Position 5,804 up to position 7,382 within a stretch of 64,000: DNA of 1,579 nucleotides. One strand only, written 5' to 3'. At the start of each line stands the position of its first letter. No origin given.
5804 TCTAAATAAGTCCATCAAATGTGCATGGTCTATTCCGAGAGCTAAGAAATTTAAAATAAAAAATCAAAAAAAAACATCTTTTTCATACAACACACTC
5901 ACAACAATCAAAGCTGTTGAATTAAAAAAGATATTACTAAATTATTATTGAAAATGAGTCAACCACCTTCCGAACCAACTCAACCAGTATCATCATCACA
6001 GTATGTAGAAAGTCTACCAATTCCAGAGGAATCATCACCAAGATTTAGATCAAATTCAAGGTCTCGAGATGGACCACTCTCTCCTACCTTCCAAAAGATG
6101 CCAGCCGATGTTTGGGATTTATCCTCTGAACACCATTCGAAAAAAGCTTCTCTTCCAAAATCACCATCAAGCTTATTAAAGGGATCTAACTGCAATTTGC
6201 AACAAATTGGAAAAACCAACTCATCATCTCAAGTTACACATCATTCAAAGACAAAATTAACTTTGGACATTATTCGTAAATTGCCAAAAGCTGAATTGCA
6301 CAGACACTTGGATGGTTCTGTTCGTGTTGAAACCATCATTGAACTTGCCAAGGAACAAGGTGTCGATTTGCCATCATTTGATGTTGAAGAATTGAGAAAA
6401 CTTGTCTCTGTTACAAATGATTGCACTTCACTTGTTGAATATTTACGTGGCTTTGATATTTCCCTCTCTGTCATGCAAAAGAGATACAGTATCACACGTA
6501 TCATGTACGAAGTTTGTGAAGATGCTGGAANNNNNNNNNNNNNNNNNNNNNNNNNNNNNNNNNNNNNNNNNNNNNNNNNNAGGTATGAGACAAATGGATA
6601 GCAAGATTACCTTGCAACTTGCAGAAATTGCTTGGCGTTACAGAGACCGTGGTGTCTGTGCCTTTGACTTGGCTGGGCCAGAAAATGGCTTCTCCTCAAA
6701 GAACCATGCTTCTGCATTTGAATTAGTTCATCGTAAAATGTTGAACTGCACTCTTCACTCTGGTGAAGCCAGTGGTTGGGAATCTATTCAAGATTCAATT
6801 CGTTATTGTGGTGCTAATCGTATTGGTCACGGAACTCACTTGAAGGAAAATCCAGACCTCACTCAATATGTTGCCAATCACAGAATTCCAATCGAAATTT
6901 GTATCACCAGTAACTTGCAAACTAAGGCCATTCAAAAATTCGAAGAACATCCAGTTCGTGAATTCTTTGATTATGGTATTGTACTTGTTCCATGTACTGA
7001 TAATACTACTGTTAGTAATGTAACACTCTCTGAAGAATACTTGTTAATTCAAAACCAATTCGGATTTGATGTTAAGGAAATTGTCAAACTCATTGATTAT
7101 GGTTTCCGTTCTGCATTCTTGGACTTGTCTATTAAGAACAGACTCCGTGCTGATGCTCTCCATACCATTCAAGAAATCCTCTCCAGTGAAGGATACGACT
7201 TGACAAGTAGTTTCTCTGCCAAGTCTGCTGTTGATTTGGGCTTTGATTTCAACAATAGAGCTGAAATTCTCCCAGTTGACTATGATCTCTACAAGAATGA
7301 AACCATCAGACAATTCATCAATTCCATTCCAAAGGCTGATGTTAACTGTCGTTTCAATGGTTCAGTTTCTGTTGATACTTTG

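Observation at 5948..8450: Tandem adenosine-deaminase domains, the second catalytically degenerate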

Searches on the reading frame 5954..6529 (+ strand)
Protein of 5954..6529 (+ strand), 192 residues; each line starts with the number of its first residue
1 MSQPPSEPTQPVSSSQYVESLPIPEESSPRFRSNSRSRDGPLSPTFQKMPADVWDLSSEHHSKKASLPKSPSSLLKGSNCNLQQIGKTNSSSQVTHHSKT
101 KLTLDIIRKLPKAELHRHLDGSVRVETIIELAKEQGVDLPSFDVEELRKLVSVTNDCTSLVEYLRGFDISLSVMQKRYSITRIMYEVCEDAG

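Call 7: search_protein_families(library=pfam, proteins=[window:5954-6529:+], max_evalue=1)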
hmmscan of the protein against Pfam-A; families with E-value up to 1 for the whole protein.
window:5954-6529:+ (192 aa): 1 family
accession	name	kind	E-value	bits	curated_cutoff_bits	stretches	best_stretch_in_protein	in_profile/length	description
PF00962.28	A_deaminase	-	3.6e-18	66.2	27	1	111-191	1-81/330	Adenosine deaminase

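Call 8: search_protein_families(library=ncbifam, proteins=[window:5954-6529:+], max_evalue=1)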
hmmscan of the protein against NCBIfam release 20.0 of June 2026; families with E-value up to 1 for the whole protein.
window:5954-6529:+ (192 aa): 8 families
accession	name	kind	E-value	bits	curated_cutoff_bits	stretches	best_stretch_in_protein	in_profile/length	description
NF006847.0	PRK09358.1-2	equivalog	8.1e-23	80.8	412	1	100-190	3-94/364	adenosine deaminase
TIGR01430.1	aden_deam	equivalog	1.8e-18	66.7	216.55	1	110-190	1-79/323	adenosine deaminase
NF006846.0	PRK09358.1-1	equivalog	1.3e-17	63.9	459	1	107-191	3-87/333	adenosine deaminase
NF006849.0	PRK09358.1-5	equivalog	2.9e-12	46.3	494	1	106-190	8-90/350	adenosine deaminase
NF006850.0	PRK09358.1-6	equivalog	5.4e-09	35.3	419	1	105-168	3-66/334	adenosine deaminase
NF006848.0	PRK09358.1-3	equivalog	7e-05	22.2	426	1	108-187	2-75/325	adenosine deaminase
NF006854.0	PRK09358.3-1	equivalog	0.0034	16.5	530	1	104-187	8-87/344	adenosine deaminase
TIGR00663.1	dnan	equivalog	0.022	13.7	137.65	1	88-156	60-124/367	DNA polymerase III subunit beta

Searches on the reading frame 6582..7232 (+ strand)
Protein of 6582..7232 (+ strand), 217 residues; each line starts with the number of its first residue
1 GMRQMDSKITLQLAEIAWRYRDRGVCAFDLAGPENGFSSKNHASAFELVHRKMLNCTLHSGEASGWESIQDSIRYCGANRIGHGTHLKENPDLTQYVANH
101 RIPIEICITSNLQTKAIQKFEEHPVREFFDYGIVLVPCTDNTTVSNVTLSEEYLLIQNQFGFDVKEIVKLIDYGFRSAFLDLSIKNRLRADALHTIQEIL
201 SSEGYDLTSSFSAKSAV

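Call 7: search_protein_families(library=pfam, proteins=[window:6582-7232:+], max_evalue=1)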
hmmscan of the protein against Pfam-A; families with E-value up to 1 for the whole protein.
window:6582-7232:+ (217 aa): 2 families
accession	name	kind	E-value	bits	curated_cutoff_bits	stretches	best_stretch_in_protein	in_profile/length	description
PF00962.28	A_deaminase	-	1.8e-46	159.2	27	1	5-189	137-324/330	Adenosine deaminase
PF19326.5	AMP_deaminase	-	0.0089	14.9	27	1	58-153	456-550/630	AMP deaminase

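Call 8: search_protein_families(library=ncbifam, proteins=[window:6582-7232:+], max_evalue=1)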
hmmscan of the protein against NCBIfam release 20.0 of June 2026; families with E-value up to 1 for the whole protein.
window:6582-7232:+ (217 aa): 13 families
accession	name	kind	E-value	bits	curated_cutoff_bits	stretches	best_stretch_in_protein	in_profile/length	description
TIGR01430.1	aden_deam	equivalog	5.3e-47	160.4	216.55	1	2-190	133-321/323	adenosine deaminase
NF006847.0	PRK09358.1-2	equivalog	6.8e-47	160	412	1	2-194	153-354/364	adenosine deaminase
NF006846.0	PRK09358.1-1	equivalog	1.3e-39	136.1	459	1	24-192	162-330/333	adenosine deaminase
NF006848.0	PRK09358.1-3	equivalog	2.4e-35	122.4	426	1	3-190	134-321/325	adenosine deaminase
NF006854.0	PRK09358.3-1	equivalog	8.5e-35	120.4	530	1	14-191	156-333/344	adenosine deaminase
NF006849.0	PRK09358.1-5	equivalog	3.3e-25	88.9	494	1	12-191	154-336/350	adenosine deaminase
NF006850.0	PRK09358.1-6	equivalog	9e-21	74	419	1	4-191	140-326/334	adenosine deaminase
NF006856.0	PRK09358.3-3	equivalog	2e-13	50.1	510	1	28-176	164-312/316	adenosine deaminase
NF006859.0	PRK09358.3-6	equivalog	3.6e-11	42.8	549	1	28-153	153-278/299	adenosine deaminase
TIGR01431.1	adm_rel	subfamily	1.8e-10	40.3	315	1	14-152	280-424/479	adenosine deaminase-related growth factor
TIGR01429.1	AMP_deaminase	equivalog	0.004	15.9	726.3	1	58-143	443-524/611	AMP deaminase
NF003990.0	PRK05472.1-4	equivalog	0.019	14.6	233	1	87-156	132-202/214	redox-sensing transcriptional repressor Rex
NF041744.1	RdrB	equivalog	0.49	8.8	800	1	98-125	740-767/850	antiviral RADAR system adenosine deaminase RdrB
